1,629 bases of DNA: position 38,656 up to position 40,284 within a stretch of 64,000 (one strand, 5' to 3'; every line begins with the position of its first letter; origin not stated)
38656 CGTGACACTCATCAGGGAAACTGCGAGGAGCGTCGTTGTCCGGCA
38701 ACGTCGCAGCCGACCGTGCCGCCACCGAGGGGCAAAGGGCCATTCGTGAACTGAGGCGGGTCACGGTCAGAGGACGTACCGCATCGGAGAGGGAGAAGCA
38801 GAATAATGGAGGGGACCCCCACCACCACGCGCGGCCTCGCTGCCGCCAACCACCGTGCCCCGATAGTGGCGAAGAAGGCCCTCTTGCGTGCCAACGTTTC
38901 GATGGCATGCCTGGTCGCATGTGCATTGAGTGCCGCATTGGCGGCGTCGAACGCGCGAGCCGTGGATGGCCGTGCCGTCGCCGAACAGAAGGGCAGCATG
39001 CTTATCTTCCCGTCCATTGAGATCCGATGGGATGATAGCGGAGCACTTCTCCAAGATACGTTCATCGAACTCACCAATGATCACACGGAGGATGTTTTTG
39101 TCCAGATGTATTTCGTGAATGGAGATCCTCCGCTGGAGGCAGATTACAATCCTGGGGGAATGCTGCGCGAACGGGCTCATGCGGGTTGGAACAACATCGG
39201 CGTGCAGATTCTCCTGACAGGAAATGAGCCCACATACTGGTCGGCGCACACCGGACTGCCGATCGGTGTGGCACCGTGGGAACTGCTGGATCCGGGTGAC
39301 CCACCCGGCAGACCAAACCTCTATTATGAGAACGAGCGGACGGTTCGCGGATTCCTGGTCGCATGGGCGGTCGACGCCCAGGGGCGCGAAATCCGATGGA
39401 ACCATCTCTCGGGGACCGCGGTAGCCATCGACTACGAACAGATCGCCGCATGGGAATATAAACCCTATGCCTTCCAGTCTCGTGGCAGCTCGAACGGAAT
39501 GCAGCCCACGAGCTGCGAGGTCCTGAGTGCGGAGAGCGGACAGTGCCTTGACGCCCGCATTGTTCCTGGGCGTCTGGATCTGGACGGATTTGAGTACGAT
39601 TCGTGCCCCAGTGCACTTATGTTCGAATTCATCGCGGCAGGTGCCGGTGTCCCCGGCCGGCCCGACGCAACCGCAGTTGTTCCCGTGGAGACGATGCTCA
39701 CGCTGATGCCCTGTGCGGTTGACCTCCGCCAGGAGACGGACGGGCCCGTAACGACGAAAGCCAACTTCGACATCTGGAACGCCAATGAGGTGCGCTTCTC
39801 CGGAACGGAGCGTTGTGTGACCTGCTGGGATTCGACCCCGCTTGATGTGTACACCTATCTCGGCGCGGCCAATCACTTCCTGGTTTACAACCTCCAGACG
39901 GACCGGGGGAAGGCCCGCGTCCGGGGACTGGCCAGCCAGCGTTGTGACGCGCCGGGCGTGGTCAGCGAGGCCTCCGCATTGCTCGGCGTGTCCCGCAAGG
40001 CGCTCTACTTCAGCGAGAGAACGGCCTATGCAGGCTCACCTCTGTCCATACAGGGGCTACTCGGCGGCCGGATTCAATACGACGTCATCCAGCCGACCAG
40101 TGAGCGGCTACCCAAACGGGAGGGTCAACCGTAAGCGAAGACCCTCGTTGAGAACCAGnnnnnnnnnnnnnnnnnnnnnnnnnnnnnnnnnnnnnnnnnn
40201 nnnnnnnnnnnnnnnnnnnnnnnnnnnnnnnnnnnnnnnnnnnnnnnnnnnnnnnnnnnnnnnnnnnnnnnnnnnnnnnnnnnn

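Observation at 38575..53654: Clustered exported proteins built from Ca2+-loop modules, with cohesin-like and dockerin-like parts: candidate non-cellulosomal surface assembly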

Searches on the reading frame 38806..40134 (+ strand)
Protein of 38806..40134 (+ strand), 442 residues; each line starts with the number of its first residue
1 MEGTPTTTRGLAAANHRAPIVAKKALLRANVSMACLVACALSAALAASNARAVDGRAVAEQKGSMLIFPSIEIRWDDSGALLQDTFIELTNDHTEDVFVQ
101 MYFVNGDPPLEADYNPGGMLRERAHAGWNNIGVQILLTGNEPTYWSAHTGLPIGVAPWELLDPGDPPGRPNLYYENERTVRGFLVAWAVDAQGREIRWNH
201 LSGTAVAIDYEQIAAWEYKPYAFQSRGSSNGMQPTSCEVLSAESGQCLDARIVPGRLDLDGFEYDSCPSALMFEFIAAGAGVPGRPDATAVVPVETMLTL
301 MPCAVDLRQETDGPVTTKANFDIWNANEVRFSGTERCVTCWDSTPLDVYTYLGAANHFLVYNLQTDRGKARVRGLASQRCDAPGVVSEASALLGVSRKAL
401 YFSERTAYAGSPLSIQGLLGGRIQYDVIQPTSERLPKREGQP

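Call 3: search_protein_families(library=pfam, proteins=[window:38806-40134:+], max_evalue=0.01)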
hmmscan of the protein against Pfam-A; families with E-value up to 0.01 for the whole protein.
window:38806-40134:+ (442 aa): 0 families

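Call 4: search_protein_families(library=ncbifam, proteins=[window:38806-40134:+], max_evalue=0.01)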
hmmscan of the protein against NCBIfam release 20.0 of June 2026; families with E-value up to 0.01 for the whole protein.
window:38806-40134:+ (442 aa): 0 families

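Call 61: search_solved_structures(query=window:38806-40134:+, max_evalue=10)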
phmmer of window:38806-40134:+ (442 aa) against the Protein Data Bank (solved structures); distinct sequences matched with E-value up to 10: 0.

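Call 62: search_protein_families(library=padloc, proteins=[window:38806-40134:+], max_evalue=0.01)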
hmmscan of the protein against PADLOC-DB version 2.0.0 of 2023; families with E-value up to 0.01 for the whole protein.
window:38806-40134:+ (442 aa): 0 families

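Call 63: find_homologous_proteins(query=window:38806-40134:+, max_evalue=0.001)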
Query window:38806-40134:+ (442 aa): 324 proteins with E <= 0.001 among 8000 candidates; the best 120 are listed.
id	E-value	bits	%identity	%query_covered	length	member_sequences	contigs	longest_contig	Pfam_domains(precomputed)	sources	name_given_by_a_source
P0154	0.0e+0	1017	99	100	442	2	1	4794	-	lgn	-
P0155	1.3e-194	665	69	92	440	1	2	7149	-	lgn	-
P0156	2.3e-149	516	56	92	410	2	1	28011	-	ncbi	-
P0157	2.2e-146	506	55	92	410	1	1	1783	-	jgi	jgi:hypothetical protein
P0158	3.2e-146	506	56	87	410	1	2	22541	-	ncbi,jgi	ncbi:MAG: hypothetical protein PVI86_02530 [Phycisphaerae bacterium]|jgi:hypothetical protein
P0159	1.7e-143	497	55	91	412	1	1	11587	-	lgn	-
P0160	5.4e-138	478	52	96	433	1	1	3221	-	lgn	-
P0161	1.5e-126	441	52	89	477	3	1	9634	-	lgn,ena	-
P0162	7.2e-125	435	51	90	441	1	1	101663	-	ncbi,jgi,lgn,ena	-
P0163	4.6e-123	429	51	86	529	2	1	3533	-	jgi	-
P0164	1.0e-122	428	46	96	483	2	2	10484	-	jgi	-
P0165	1.4e-122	428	49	93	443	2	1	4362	-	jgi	jgi:hypothetical protein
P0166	2.0e-121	424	51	90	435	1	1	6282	-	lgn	-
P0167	5.9e-121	422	51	86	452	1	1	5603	-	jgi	jgi:hypothetical protein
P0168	3.5e-120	420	46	94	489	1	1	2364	-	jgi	jgi:hypothetical protein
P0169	8.7e-118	412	49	89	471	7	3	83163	-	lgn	-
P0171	1.1e-115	405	47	91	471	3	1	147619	-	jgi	-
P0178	1.6e-106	375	46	93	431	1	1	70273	-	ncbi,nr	ncbi:MAG: hypothetical protein H6817_08645 [Phycisphaerales bacterium]|nr:hypothetical protein [Phyc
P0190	6.3e-100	353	48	87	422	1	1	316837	-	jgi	-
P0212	3.8e-97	344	46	89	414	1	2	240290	-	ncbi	-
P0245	5.2e-92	327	45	94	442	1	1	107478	-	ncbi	-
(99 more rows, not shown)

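Call 65: find_encoding_contigs(protein=P0162, flank=10000, max_places=1)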
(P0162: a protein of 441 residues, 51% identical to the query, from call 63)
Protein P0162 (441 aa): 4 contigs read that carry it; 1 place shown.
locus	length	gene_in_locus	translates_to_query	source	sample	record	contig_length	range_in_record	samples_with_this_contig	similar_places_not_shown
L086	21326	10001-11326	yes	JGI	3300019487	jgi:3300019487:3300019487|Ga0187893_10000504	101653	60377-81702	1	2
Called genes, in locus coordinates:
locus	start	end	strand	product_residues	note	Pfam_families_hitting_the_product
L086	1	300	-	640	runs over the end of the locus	PF13229:Beta_helix (faint)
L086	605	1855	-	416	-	PF01979:Amidohydro_1, PF07969:Amidohydro_3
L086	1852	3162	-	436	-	PF01979:Amidohydro_1, PF07969:Amidohydro_3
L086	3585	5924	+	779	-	PF08497:Radical_SAM_N, PF04055:Radical_SAM, PF11842:DUF3362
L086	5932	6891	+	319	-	PF08240:ADH_N, PF16912:Glu_dehyd_C, PF00107:ADH_zinc_N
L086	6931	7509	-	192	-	-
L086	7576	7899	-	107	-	PF20114:DUF6504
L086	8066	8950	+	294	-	PF02517:Rce1-like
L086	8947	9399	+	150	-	PF13302:Acetyltransf_3, PF13527:Acetyltransf_9 (weak), PF00583:Acetyltransf_1, PF13673:Acetyltransf_10, PF13508:Acetyltransf_7, PF08445:FR47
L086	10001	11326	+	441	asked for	-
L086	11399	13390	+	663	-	-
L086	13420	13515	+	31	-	-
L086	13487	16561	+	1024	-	-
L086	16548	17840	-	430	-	PF00535:Glycos_transf_2, PF10111:Glyco_tranf_2_2 (weak), PF13641:Glyco_tranf_2_3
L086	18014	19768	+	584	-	-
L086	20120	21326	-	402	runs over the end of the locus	PF01612:DNA_pol_A_exo1, PF00570:HRDC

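Call 66: find_encoding_contigs(protein=P0171, flank=10000, max_places=1)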
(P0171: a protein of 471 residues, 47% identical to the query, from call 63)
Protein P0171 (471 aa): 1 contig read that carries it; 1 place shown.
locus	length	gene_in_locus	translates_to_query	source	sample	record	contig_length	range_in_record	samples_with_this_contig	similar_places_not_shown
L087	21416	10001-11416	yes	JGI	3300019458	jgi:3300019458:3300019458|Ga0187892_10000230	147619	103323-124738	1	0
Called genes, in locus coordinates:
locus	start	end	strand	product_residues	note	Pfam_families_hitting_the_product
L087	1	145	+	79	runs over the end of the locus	-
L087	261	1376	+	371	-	PF00155:Aminotran_1_2, PF01053:Cys_Met_Meta_PP (weak), PF01041:DegT_DnrJ_EryC1 (weak)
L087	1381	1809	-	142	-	-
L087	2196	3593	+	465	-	PF02563:Poly_export, PF10531:SLBB (faint), PF22461:SLBB_2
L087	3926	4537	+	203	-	PF09721:Exosortase_EpsH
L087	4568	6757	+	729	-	PF10609:ParA (faint), PF01656:CbiA (weak), PF13614:AAA_31 (weak)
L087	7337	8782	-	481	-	PF00498:FHA (weak), PF13185:GAF_2, PF01590:GAF, PF13492:GAF_3, PF07228:SpoIIE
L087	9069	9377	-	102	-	PF03819:MazG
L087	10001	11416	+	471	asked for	-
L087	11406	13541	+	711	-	-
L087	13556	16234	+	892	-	-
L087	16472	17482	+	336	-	PF26549:Tricorn_N, PF26550:Tricorn_2nd, PF07676:PD40, PF26549:Tricorn_N (weak), PF07676:PD40 (weak)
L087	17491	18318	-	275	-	PF20260:PUA_4, PF04452:Methyltrans_RNA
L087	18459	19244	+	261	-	-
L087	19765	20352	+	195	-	PF07963:N_methyl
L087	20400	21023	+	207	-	-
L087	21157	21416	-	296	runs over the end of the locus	PF21948:LplA-B_cat, PF03099:BPL_LplA_LipB (faint), PF21948:LplA-B_cat (weak)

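Call 67: find_encoding_contigs(protein=P0178, flank=10000, max_places=1)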
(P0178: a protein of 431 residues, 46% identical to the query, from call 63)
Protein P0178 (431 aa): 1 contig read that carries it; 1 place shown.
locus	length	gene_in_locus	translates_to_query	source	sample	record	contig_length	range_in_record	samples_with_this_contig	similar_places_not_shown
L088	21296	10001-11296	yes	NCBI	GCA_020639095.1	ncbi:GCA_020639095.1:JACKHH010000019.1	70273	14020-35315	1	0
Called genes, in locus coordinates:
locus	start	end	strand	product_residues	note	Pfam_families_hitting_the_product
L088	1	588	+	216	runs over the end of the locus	PF01386:Ribosomal_L25p, PF14693:Ribosomal_TL5_C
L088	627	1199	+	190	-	PF01195:Pept_tRNA_hydro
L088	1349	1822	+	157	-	PF01250:Ribosomal_S6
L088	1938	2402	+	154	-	PF00436:SSB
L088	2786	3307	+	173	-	PF01281:Ribosomal_L9_N, PF03948:Ribosomal_L9_C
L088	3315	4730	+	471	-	PF00772:DnaB, PF13481:AAA_25, PF03796:DnaB_C, PF06745:ATPase (weak)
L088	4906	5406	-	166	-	PF00731:AIRC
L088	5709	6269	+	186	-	-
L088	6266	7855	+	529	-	PF00342:PGI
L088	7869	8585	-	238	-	PF07589:PEP_exosort_dom (weak)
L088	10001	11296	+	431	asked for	-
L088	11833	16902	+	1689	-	-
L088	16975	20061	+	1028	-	PF19403:SpaA_2 (faint), PF24514:SpaA_4, PF24547:DUF7601 (faint), PF20674:SpaA_3 (faint), PF24514:SpaA_4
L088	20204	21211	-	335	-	PF00248:Aldo_ket_red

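Call 68: find_encoding_contigs(protein=P0169, flank=10000, max_places=1)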
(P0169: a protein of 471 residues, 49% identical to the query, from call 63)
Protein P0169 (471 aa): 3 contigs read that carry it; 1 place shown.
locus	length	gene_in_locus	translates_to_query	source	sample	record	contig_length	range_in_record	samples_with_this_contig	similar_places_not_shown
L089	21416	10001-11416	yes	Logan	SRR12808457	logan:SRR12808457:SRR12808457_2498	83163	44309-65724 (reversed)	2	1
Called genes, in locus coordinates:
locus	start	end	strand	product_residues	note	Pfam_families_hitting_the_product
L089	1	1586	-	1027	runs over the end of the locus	PF02465:FliD_N, PF07196:Flagellin_IN, PF07195:FliD_C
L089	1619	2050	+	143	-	-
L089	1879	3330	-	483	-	PF00669:Flagellin_N, PF07196:Flagellin_IN, PF00700:Flagellin_C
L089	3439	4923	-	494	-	PF00669:Flagellin_N, PF07196:Flagellin_IN (weak), PF00700:Flagellin_C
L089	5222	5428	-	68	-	-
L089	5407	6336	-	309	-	PF08668:HDOD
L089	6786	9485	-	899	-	-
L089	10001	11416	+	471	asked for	-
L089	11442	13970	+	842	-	-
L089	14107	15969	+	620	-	PF02412:TSP_3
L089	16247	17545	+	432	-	-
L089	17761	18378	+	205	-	-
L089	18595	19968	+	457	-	PF03972:MmgE_PrpD_N, PF19305:MmgE_PrpD_C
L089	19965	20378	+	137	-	PF01643:Acyl-ACP_TE (weak), PF13279:4HBT_2, PF03061:4HBT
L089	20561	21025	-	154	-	PF01627:Hpt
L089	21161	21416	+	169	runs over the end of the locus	-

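Call 71: search_protein_families(library=ncbifam, proteins=[L086:8066-8950:+, L086:13487-16561:+, L089:16247-17545:+], max_evalue=10)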
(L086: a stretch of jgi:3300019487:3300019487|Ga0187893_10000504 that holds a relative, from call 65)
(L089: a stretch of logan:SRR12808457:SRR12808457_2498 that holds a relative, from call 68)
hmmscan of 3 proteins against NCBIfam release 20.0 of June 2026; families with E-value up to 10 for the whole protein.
L086:8066-8950:+ (294 aa): 11 families
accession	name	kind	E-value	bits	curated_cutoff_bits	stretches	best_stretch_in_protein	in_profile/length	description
NF041647.1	ABC_perm_CPBP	equivalog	3.5e-18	65.7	435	1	99-284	454-633/636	ABC transporter permease subunit/CPBP intramembrane protease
NF033192.3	CPBP_JDVT_MrtJ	equivalog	6.5e-09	36.4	75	1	199-281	7-95/98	JDVT-CTERM system glutamic-type intramembrane protease MrtJ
NF040594.1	CPBP_fam_MrtC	equivalog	2e-06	27.7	195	1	109-278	31-212/221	myxosortase MrtC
NF046050.1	CPBP_fam_MroQ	equivalog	3.6e-06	26.6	270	1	139-284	77-223/243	intramembrane glutamic endopeptidase MroQ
NF040914.1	Mrt_core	domain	3.9e-06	26.9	100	1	197-285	8-105/108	myxosortase family intramembrane protease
NF040589.1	CPBP_Synerg_MrtS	equivalog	5.5e-05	23.4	130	1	190-282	72-164/170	Synerg-CTERM system glutamic-type intramembrane protease MrtS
NF052640.1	CPBP_M949_0222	equivalog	0.0002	21.3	220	1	182-291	50-152/213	M949_0222 family glutamic-type intramembrane endopeptidase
TIGR03008.1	pepcterm_CAAX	equivalog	0.0012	18.8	81.05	1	113-282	45-210/222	CAAX prenyl protease-related protein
NF040590.1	CPBP_Pyro_MrtA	exception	0.0014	18.9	200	1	169-276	76-183/194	CPBP family archaeomyxosortase MrtA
NF040674.1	CPBP_fam_MrtP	equivalog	0.53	9.7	250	1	197-283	253-348/354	myxosortase MrtP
TIGR03025.1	EPS_sugtrans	subfamily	1.5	8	295.55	1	159-266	7-114/445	exopolysaccharide biosynthesis polyprenyl glycosylphosphotransferase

L086:13487-16561:+ (1024 aa): 2 families
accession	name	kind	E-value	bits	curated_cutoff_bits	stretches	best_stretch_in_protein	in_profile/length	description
NF047638.1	throspo3_MtsC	equivalog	3.2e-61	207.5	350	5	707-802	77-172/428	cell-cell cohesion MYXO-CTERM protein MtsC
NF045500.1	Omp28_seleno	equivalog_domain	1e-35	123.9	200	9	921-958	273-310/377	Omp28-related selenoprotein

L089:16247-17545:+ (432 aa): 3 families
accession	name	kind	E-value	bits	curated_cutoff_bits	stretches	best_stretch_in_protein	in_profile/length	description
NF035926.1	scyF_NHL_VPEP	equivalog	1.5e-11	44.1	350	2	176-272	128-221/376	scytonemin biosynthesis PEP-CTERM protein ScyF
NF033206.1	ScyE_fam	subfamily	9e-05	22.2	80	1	139-223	249-321/333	ScyD/ScyE family protein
NF040747.1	reduct_C_alpha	equivalog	0.043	12.8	350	1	42-103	207-264/380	glycine/sarcosine/betaine reductase complex component C subunit alpha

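Call 78: search_solved_structures(query=A5, max_evalue=10)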
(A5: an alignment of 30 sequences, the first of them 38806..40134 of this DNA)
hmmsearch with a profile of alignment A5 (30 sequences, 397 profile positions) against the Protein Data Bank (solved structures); distinct sequences matched with E-value up to 10: 1.
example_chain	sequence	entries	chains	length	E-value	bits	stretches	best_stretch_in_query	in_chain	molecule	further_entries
5ktl_A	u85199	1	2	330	0.82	11.4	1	303-349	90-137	4-hydroxy-tetrahydrodipicolinate synthase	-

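Call 79: search_protein_families(library=pfam, alignment_id=A5, max_evalue=1)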
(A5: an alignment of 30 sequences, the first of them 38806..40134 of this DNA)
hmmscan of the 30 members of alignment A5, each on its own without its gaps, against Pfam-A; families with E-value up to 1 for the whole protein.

A. member 1, window:38806-40134:+ (442 aa): 1 family
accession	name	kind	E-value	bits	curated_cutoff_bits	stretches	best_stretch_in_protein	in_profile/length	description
PF02954.25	HTH_8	-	0.1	12.8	22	1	384-401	19-36/42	Bacterial regulatory protein, Fis family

B. families by the number of members that match (of 30 scanned): 5 families
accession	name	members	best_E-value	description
PF03284.19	PHZA_PHZB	2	0.018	Phenazine biosynthesis protein A/B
PF02954.25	HTH_8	1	0.1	Bacterial regulatory protein, Fis family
PF10959.13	DUF2761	1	0.13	Protein of unknown function (DUF2761)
PF11549.13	Sec31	1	0.18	Protein transport protein SEC31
PF23973.1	DUF7299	1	0.18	Family of unknown function (DUF7299)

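Call 98: find_encoding_contigs(protein=P0190, flank=10000, max_places=1)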
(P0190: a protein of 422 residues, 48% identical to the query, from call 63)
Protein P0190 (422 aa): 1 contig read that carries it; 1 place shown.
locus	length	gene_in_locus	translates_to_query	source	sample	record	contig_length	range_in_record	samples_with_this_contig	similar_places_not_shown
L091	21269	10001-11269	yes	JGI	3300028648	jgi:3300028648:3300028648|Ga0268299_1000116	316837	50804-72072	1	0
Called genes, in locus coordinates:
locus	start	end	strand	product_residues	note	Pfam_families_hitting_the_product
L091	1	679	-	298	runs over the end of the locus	PF01048:PNP_UDP_1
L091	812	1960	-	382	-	PF00266:Aminotran_5, PF01212:Beta_elim_lyase, PF01041:DegT_DnrJ_EryC1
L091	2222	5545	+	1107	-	PF03968:LptD_N (faint)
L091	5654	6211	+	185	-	-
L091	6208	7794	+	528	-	PF00342:PGI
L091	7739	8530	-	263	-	PF07589:PEP_exosort_dom (faint)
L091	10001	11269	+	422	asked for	-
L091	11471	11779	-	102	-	-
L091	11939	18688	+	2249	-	-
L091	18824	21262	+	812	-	PF24514:SpaA_4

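Call 99: find_encoding_contigs(protein=P0212, flank=10000, max_places=1)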
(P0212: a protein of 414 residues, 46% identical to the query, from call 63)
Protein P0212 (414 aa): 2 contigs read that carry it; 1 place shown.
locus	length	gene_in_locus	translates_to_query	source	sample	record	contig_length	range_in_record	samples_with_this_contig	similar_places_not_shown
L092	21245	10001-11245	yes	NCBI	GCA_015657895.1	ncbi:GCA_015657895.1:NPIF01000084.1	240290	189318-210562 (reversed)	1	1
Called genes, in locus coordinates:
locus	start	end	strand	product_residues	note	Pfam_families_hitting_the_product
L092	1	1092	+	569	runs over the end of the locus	PF19289:PmbA_TldD_3rd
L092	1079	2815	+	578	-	PF19289:PmbA_TldD_3rd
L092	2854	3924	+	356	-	PF08468:MTS_N, PF05175:MTS, PF08242:Methyltransf_12 (weak)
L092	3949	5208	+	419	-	PF13458:Peripla_BP_6, PF01094:ANF_receptor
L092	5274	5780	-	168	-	PF00731:AIRC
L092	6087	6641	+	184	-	-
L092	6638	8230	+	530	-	PF00342:PGI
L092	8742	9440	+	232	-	-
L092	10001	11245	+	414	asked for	-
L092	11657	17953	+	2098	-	-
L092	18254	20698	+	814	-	PF24514:SpaA_4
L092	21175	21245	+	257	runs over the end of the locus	-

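Call 100: find_encoding_contigs(protein=P0245, flank=10000, max_places=1)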
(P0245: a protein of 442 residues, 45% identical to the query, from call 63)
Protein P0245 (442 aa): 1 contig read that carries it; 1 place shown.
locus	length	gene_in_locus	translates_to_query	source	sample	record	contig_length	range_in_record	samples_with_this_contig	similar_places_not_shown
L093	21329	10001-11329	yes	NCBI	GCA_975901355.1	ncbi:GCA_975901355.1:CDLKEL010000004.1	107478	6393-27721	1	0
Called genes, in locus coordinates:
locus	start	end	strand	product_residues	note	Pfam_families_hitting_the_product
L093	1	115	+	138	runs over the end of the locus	PF03050:DDE_Tnp_IS66, PF13817:DDE_Tnp_IS66_C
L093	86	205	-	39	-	-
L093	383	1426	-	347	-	PF02254:TrkA_N, PF02080:TrkA_C (weak)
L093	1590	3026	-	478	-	PF00171:Aldedh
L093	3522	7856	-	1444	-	PF11617:Cu-binding_MopE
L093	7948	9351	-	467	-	-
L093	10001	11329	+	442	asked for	-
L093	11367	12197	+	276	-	-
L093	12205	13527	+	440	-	PF01839:FG-GAP (faint), PF13517:FG-GAP_3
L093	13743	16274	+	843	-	PF01436:NHL (faint), PF08450:SGL (faint), PF24684:Vgb_lyase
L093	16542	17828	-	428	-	PF04015:DUF362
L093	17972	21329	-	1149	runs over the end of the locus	PF00082:Peptidase_S8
